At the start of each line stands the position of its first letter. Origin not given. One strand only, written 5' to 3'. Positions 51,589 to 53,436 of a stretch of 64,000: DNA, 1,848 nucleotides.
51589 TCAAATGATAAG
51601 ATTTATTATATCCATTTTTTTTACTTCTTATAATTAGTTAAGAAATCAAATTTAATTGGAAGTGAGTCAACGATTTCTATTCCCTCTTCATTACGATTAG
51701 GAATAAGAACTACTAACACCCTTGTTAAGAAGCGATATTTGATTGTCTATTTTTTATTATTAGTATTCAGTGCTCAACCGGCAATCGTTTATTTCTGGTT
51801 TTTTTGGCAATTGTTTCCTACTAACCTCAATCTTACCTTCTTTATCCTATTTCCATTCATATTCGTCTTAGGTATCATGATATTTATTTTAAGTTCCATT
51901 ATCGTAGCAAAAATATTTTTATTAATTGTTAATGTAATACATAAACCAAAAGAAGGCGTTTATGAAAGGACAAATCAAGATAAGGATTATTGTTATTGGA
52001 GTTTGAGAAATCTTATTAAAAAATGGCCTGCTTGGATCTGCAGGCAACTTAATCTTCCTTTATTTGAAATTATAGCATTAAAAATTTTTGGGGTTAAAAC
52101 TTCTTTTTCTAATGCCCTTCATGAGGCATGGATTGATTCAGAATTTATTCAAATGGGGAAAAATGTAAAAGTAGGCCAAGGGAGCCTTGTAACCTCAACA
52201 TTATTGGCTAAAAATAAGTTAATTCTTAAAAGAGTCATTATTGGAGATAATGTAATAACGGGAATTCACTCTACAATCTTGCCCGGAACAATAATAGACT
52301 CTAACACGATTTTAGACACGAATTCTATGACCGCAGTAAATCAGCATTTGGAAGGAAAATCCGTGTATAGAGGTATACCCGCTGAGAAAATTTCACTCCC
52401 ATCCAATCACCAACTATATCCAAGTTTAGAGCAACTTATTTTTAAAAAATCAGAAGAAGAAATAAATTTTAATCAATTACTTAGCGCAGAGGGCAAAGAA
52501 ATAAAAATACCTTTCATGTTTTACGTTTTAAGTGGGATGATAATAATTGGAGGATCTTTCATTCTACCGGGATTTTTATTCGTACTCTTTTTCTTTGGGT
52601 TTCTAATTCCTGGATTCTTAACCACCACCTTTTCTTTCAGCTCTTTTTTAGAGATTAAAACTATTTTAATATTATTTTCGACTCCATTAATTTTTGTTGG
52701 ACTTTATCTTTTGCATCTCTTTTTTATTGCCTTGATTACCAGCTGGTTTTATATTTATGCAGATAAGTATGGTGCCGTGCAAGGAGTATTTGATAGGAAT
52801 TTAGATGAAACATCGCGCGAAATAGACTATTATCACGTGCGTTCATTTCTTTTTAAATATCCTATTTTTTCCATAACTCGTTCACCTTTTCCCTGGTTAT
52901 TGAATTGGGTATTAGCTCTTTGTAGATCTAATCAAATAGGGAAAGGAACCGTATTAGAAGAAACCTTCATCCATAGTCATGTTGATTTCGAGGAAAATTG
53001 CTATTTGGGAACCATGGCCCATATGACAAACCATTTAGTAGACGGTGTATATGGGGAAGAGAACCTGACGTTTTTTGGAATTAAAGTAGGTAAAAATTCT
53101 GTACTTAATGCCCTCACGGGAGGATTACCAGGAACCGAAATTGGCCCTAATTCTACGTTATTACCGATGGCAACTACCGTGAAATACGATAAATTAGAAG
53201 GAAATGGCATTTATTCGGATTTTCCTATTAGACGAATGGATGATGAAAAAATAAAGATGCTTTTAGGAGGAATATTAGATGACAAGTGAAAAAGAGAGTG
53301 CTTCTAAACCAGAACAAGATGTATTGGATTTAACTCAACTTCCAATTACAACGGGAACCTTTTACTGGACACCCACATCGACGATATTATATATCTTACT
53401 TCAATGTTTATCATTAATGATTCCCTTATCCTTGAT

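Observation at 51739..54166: Two translationally coupled membrane proteins carrying three paralogous TM plus hexapeptide-repeat modules, resembling the C-terminal polymerase part of Pls-type synthetases without A/T domains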

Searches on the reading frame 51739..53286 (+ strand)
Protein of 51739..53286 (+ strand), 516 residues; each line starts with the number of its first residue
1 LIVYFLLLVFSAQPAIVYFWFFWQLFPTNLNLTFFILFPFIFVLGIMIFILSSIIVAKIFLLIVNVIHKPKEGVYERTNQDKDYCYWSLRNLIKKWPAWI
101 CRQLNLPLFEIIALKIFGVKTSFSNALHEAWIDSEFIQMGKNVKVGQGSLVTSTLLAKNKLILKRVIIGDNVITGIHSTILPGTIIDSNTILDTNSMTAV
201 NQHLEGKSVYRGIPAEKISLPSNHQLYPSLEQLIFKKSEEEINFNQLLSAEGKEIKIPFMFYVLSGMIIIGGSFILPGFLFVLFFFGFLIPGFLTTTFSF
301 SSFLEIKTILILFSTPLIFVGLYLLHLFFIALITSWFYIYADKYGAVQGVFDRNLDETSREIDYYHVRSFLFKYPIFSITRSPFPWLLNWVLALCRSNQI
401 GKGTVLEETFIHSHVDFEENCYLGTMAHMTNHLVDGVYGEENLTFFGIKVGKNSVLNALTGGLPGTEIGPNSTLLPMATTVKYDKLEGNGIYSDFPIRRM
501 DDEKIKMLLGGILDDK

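Call 3: search_protein_families(library=ncbifam, proteins=[window:51739-53286:+], max_evalue=1)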
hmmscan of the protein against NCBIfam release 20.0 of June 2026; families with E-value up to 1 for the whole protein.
window:51739-53286:+ (516 aa): 19 families
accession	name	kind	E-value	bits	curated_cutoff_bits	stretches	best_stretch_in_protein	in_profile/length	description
NF058585.1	HptprglPActTf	PfamEq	1.6e-10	40.8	300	1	115-219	57-158/172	heptaprenylglyceryl phosphate O-acetyltransferase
TIGR02353.1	NRPS_term_dom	equivalog_domain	5.7e-08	31.6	423.1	1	114-219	108-214/695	Pls/PosA family non-ribosomal peptide synthetase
NF007797.0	PRK10502.1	subfamily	2.1e-05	24.2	192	1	135-219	91-177/183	WcaF family extracellular polysaccharide biosynthesis acetyltransferase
NF007240.0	PRK09677.1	equivalog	3.3e-05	23.5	243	1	160-219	125-182/192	putative lipopolysaccharide biosynthesis O-acetyl transferase WbbJ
TIGR03570.1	NeuD_NnaD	subfamily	5.8e-05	22.8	160.8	1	162-215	150-201/202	NeuD/PglB/VioB family sugar acetyltransferase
NF008808.1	PRK11830.1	equivalog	0.00018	21.1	204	1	138-225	121-209/243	2,3,4,5-tetrahydropyridine-2,6-dicarboxylate N-succinyltransferase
TIGR03532.1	DapD_Ac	equivalog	0.00044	19.9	231.75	1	138-219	136-212/231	2,3,4,5-tetrahydropyridine-2,6-dicarboxylate N-acetyltransferase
TIGR00965.1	dapD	equivalog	0.00075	19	375.4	1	137-215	148-227/271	2,3,4,5-tetrahydropyridine-2,6-dicarboxylate N-succinyltransferase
TIGR01853.1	lipid_A_lpxD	equivalog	0.0019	17.2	242.5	1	138-195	106-164/325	UDP-3-O-(3-hydroxymyristoyl)glucosamine N-acyltransferase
NF000311.1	Vat_ABCDEFH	equivalog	0.0062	16.1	300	1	165-241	110-184/201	Vat family streptogramin A O-acetyltransferase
NF000490.1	chloram_CatB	equivalog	0.0089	15.4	350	0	166-219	111-162/210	type B chloramphenicol O-acetyltransferase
TIGR03992.1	Arch_glmU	subfamily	0.011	14.7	292.1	1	166-195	361-390/393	bifunctional sugar-1-phosphate nucleotidylyltransferase/acetyltransferase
NF002060.0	PRK00892.1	subfamily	0.012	14.7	207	1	138-193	115-171/345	UDP-3-O-(3-hydroxymyristoyl)glucosamine N-acyltransferase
NF007076.0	PRK09527.1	equivalog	0.028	13.8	347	1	151-216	117-180/203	galactoside O-acetyltransferase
NF007499.0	PRK10092.1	equivalog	0.048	13.4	314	1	162-218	126-180/183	maltose O-acetyltransferase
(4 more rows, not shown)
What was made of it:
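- The best single-family hits are generic LbH acyltransferases (NF058585, WcaF, WbbJ, NeuD; call 3). Gamma-CA family scores are negligible (E 0.15 and 0.004, far below cutoff; call 3).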

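Call 4: search_protein_families(library=pfam, proteins=[window:51739-53286:+], max_evalue=1)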
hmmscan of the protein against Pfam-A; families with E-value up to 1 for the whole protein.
window:51739-53286:+ (516 aa): 3 families
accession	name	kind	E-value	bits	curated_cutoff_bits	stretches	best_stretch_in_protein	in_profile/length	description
PF00132.30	Hexapep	-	7e-11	41.8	27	2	166-192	2-28/36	Bacterial transferase hexapeptide (six repeats)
PF25084.1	LbH_EIF2B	-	4.7e-05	23.8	54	1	138-195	46-102/105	EIF2B subunit epsilon LbH domain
PF14602.12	Hexapep_2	-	0.0087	16.2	27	1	166-195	2-29/34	Hexapeptide repeat of succinyl-transferase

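Call 7: search_solved_structures(query=window:51739-53286:+, max_evalue=1, show_alignments=2)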
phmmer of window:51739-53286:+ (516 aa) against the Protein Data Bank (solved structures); distinct sequences matched with E-value up to 1: 37.
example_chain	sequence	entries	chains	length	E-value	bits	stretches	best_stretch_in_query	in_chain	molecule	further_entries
3tio_A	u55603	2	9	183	0.00062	21.8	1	155-221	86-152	Protein YrdA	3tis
3r3r_A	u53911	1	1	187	0.0018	20.3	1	151-219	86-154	ferripyochelin binding protein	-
6ckt_A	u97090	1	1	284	0.0034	19.4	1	135-250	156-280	2,3,4,5-tetrahydropyridine-2,6-dicarboxylate N-succinyltransferase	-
3r1w_A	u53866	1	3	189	0.0086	18.1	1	159-219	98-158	carbonic anhydrase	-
7tgh_C2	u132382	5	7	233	0.0087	18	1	162-233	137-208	Gamma-carbonic anhydrase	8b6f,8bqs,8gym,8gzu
3vbn_A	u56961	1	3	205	0.015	17.3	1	163-220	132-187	Galactoside O-acetyltransferase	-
3vbp_A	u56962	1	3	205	0.015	17.3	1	163-220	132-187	Galactoside O-acetyltransferase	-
3vbi_A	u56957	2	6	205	0.015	17.3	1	163-220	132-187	Galactoside O-acetyltransferase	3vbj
3vbm_A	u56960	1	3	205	0.015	17.3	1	163-220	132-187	Galactoside O-acetyltransferase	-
3vbk_A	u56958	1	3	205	0.015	17.2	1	163-220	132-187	Galactoside O-acetyltransferase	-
3vbl_A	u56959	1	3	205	0.015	17.2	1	163-220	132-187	Galactoside O-acetyltransferase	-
7ar9_x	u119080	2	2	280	0.042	15.8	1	148-218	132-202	CAL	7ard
9gva_AAA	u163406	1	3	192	0.052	15.5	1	135-191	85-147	Hexapeptide transferase family protein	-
2npo_A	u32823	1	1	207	0.058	15.3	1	165-225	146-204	Acetyltransferase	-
3tk8_A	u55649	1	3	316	0.092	14.7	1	135-247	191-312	2,3,4,5-tetrahydropyridine-2,6-dicarboxylate N-succinyltransferase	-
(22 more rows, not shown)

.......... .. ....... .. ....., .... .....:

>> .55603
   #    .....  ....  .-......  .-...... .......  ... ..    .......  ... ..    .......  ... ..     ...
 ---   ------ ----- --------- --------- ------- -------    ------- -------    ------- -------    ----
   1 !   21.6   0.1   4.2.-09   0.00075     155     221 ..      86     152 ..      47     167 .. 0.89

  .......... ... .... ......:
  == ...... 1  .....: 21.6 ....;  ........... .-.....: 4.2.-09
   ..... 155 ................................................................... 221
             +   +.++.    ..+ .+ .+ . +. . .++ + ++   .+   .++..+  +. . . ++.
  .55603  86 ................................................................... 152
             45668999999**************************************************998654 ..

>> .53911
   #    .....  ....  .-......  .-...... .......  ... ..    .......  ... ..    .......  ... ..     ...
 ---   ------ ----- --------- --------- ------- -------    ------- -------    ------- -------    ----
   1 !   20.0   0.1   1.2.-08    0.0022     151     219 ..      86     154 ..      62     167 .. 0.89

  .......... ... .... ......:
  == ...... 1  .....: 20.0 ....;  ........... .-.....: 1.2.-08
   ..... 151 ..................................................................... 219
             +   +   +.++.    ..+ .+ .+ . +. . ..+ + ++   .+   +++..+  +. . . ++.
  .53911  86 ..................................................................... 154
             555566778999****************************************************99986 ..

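Call 19: search_protein_representatives(protein=window:51739-53286:+)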
Query: 516 residues. Proteins with E-value up to 0.001 (for the whole library): 565; up to 1e-10: 179; up to 1e-30: 47. The best 150 are listed.
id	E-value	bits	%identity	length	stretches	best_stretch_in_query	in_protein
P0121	5.4e-193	658.9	55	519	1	1-515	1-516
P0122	4.7e-143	494.1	55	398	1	9-406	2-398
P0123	8.0e-123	427.4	36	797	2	1-508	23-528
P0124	5.3e-108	378.4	59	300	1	230-514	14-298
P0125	1.0e-94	334.6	35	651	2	62-501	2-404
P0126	1.8e-88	314.0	51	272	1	10-280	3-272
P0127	3.0e-86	306.7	56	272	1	153-410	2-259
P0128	8.3e-83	295.3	36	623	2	252-513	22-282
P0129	4.8e-77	276.3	55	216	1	302-515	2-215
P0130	1.4e-75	271.5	54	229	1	67-292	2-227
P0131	4.4e-74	266.5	37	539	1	2-503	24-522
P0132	5.0e-74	266.3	54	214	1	9-219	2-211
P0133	1.4e-73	264.9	35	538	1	2-504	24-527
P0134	5.1e-68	246.5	35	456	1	64-513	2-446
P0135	3.0e-66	240.7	55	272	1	50-256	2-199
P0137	4.3e-61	223.7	32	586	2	5-219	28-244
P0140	3.8e-57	210.7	30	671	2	7-218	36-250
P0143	2.3e-47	178.4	40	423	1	18-238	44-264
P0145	1.1e-44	169.5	40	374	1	2-219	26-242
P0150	4.7e-41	157.6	37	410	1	253-504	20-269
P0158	4.9e-35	137.7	26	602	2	18-238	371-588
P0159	1.6e-34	136.0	33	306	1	260-509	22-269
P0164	3.2e-32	128.4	30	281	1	261-507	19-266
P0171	9.4e-30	120.3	26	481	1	3-390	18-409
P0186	1.6e-25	106.3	27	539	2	14-246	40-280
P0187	2.6e-25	105.6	25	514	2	21-345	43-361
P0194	1.3e-23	100.1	24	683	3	37-219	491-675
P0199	1.6e-22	96.4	26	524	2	2-288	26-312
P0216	1.4e-19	86.7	31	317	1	251-503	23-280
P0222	4.4e-19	85.1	32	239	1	2-218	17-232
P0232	1.1e-16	77.1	21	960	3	44-220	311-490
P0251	9.8e-15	70.7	21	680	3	39-219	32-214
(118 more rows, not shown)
